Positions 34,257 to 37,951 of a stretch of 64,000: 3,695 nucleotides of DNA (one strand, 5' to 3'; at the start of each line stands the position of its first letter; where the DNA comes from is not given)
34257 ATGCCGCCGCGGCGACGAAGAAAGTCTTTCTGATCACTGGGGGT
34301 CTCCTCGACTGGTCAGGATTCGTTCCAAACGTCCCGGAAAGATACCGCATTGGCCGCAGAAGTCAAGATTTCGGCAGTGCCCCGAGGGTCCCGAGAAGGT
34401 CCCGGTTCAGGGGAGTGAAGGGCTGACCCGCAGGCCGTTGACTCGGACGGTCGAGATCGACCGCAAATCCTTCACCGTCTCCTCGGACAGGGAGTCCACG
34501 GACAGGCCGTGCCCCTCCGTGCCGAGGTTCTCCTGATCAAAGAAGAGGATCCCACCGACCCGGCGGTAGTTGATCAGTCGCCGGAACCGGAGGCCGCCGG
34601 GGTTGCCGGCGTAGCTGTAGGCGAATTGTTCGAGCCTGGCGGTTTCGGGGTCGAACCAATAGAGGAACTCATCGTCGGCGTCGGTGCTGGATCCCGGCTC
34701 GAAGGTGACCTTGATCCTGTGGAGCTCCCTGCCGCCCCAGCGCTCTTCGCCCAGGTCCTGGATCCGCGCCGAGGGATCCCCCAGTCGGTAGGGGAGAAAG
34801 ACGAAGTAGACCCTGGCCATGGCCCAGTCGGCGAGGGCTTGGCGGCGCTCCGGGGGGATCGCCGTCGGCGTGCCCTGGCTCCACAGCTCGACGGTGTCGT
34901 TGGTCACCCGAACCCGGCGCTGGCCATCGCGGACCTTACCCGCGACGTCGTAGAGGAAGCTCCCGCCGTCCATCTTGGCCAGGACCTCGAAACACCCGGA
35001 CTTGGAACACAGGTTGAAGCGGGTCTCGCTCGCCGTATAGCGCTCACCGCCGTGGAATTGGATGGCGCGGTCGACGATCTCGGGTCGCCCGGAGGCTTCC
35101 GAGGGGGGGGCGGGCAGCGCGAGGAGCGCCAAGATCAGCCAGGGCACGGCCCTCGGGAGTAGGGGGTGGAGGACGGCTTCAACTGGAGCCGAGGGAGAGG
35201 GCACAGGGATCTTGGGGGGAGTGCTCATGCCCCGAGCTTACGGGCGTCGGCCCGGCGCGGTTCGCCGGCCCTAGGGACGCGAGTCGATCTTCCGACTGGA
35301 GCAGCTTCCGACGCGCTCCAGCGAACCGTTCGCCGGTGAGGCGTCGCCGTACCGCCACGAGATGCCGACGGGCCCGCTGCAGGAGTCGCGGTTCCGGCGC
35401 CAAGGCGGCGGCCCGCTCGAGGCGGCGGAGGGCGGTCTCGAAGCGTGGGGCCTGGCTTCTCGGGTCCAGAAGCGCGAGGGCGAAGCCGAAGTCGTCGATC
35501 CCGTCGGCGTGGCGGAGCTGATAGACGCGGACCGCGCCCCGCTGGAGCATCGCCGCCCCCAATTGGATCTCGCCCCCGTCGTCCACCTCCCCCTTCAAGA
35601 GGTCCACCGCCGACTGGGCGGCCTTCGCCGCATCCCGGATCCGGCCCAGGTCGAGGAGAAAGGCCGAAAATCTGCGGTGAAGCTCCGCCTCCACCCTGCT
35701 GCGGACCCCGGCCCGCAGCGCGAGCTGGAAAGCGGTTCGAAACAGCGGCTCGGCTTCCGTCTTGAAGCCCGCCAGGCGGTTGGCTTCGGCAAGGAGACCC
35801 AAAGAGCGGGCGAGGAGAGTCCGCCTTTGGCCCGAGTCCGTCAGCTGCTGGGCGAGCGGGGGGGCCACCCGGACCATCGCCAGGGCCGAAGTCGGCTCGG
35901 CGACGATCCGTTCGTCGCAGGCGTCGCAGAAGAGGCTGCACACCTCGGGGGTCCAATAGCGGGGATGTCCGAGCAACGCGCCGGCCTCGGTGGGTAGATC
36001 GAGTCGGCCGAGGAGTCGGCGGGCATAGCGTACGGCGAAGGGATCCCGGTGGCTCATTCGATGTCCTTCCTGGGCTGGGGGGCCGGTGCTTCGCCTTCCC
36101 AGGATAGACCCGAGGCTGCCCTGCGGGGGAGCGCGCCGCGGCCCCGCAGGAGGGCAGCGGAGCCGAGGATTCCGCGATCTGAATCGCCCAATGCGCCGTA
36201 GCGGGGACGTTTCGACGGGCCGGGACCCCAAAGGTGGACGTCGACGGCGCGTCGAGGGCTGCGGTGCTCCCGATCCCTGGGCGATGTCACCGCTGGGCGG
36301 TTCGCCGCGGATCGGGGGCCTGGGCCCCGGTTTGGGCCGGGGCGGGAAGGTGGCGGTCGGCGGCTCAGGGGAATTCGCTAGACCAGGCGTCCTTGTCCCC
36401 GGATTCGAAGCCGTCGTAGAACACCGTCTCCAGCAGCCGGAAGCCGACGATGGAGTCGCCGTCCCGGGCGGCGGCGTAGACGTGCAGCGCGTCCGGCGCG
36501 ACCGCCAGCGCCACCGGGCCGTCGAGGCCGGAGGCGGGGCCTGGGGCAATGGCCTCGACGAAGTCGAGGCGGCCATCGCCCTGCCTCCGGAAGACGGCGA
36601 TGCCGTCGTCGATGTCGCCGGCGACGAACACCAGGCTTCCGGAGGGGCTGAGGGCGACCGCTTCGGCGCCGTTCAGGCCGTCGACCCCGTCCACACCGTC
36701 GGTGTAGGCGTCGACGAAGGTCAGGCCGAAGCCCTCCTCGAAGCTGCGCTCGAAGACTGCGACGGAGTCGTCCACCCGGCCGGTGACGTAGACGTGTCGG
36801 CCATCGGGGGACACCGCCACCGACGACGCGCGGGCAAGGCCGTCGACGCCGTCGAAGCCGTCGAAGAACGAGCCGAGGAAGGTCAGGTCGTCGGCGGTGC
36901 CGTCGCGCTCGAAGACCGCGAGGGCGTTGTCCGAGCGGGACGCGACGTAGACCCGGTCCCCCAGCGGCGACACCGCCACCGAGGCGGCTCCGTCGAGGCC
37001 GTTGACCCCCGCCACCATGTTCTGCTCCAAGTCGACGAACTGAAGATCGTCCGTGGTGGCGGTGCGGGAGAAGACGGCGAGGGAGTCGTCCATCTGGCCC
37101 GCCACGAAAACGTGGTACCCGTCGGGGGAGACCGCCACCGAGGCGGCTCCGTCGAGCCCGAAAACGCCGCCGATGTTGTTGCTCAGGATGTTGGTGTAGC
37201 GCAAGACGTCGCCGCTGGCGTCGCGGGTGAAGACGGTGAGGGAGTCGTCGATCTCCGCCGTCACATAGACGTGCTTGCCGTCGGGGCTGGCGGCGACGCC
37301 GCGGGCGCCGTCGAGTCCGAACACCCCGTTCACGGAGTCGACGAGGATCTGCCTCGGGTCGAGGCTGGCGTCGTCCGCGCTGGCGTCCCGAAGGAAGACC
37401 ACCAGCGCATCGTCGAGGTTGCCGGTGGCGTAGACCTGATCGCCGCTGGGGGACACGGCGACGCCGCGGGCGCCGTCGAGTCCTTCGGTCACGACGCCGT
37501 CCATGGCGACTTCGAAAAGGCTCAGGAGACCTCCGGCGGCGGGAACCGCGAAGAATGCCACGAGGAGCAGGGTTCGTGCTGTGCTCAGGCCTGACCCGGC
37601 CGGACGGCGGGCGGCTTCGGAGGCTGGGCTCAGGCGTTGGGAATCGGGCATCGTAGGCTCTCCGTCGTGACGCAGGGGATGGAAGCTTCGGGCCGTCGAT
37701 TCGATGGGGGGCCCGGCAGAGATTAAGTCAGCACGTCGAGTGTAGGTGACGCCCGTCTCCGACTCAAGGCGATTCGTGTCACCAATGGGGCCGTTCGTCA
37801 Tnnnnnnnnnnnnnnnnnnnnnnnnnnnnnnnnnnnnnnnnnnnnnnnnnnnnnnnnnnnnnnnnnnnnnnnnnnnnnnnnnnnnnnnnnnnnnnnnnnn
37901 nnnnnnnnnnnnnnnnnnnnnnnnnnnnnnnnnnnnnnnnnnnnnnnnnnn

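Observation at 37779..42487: Fused two-membrane-domain GT-C-like protein translationally coupled (GTGA) to an O-antigen-ligase-family protein carrying a C-terminal TPR domain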

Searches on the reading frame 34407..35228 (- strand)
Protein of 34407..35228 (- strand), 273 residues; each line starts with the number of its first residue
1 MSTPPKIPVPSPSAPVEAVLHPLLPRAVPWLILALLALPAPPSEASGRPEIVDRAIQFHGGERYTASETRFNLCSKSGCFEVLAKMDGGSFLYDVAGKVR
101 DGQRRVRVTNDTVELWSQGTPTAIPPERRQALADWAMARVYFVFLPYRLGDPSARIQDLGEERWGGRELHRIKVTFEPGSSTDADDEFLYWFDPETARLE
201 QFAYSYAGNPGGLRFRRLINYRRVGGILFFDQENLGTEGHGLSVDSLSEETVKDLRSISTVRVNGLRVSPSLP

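Call 8: search_protein_families(library=ncbifam, proteins=[window:34407-35228:-], max_evalue=0.01)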
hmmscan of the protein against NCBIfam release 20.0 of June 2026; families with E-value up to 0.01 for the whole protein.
window:34407-35228:- (273 aa): 0 families

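Call 9: search_protein_families(library=pfam, proteins=[window:34407-35228:-], max_evalue=0.01)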
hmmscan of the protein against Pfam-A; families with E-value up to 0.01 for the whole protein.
window:34407-35228:- (273 aa): 1 family
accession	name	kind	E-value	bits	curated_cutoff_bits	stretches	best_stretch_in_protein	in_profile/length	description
PF20113.4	DUF6503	-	2.7e-15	57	22.9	1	103-247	92-238/255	Family of unknown function (DUF6503)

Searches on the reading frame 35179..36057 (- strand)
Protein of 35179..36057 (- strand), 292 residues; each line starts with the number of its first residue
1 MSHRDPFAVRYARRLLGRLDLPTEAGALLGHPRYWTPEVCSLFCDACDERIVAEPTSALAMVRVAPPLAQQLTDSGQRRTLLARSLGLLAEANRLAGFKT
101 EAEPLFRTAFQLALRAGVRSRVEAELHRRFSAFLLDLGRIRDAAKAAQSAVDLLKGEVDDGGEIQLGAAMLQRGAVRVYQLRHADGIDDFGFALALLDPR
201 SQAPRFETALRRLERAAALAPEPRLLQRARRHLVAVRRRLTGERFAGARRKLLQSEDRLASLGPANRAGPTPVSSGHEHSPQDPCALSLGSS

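Call 83: search_protein_families(library=pfam, proteins=[window:35179-36057:-], max_evalue=0.0001)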
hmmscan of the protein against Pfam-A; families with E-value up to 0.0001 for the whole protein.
window:35179-36057:- (292 aa): 0 families

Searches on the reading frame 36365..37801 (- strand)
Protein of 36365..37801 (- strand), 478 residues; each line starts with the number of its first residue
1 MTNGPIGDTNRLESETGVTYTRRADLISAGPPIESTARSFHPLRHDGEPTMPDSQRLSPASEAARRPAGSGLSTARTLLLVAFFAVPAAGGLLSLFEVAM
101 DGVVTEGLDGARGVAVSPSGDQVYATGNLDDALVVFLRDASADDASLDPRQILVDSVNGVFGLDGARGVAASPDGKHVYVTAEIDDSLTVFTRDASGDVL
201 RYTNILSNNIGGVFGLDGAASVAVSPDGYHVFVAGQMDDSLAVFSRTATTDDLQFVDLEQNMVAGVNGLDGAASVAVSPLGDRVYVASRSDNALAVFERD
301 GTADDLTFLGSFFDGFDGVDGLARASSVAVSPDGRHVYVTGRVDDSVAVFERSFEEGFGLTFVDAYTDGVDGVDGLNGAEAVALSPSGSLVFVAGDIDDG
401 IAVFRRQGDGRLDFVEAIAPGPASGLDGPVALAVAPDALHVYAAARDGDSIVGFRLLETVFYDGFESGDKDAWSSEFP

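Call 4: search_protein_families(library=pfam, proteins=[window:36365-37801:-], max_evalue=0.1)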
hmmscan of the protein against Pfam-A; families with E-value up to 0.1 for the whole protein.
window:36365-37801:- (478 aa): 6 families
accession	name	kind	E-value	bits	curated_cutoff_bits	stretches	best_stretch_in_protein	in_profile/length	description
PF10282.15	Lactonase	-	1.4e-32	113.7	21.7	4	101-256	183-330/344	Lactonase, 7-bladed beta-propeller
PF15702.11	HPS6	-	2.7e-09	36.7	27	0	218-289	31-89/378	Hermansky-Pudlak syndrome 6 protein N-terminal domain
PF01731.26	Arylesterase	-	1.5e-08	35.1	21.3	0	162-191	52-81/86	Arylesterase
PF08450.18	SGL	-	3.5e-06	27.2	26.3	0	102-166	127-189/246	SMP-30/Gluconolactonase/LRE-like region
PF00400.38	WD40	-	3.8e-05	24.5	27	0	326-350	15-38/39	WD domain, G-beta repeat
PF01436.27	NHL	-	0.009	16.5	20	0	322-340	1-18/28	NHL repeat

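Call 8: search_protein_families(library=ncbifam, proteins=[window:36365-37654:-], max_evalue=0.01)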
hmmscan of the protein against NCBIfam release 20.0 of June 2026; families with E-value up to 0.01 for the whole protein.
window:36365-37654:- (429 aa): 7 families
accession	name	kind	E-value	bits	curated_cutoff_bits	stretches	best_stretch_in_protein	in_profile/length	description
NF008258.1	PRK11028.1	equivalog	4.8e-14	52.2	370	2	55-208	122-269/330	6-phosphogluconolactonase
NF050136.1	PGL_lacton_Staph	exception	2.4e-13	49.8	500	2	60-217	189-337/341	6-phosphogluconolactonase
TIGR02276.1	beta_rpt_yvtn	repeat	3.8e-10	39.6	27.85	0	283-300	1-18/42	beta-propeller repeat protein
NF052340.1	hydrazine_beta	equivalog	8.4e-08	31.7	560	0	251-302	319-368/372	hydrazine synthase subunit beta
TIGR03866.1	PQQ_ABC_repeats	subfamily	5.2e-05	22.4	287.3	0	117-147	43-73/310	PQQ-dependent catabolism-associated beta-propeller protein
NF052460.1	L-NosZ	equivalog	0.00015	20.5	700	0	104-211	32-128/480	clade III lactonase-type nitrous-oxide reductase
TIGR03907.1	QH_beta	equivalog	0.0023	17.1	223.2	0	278-302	287-310/338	quinohemoprotein amine dehydrogenase subunit beta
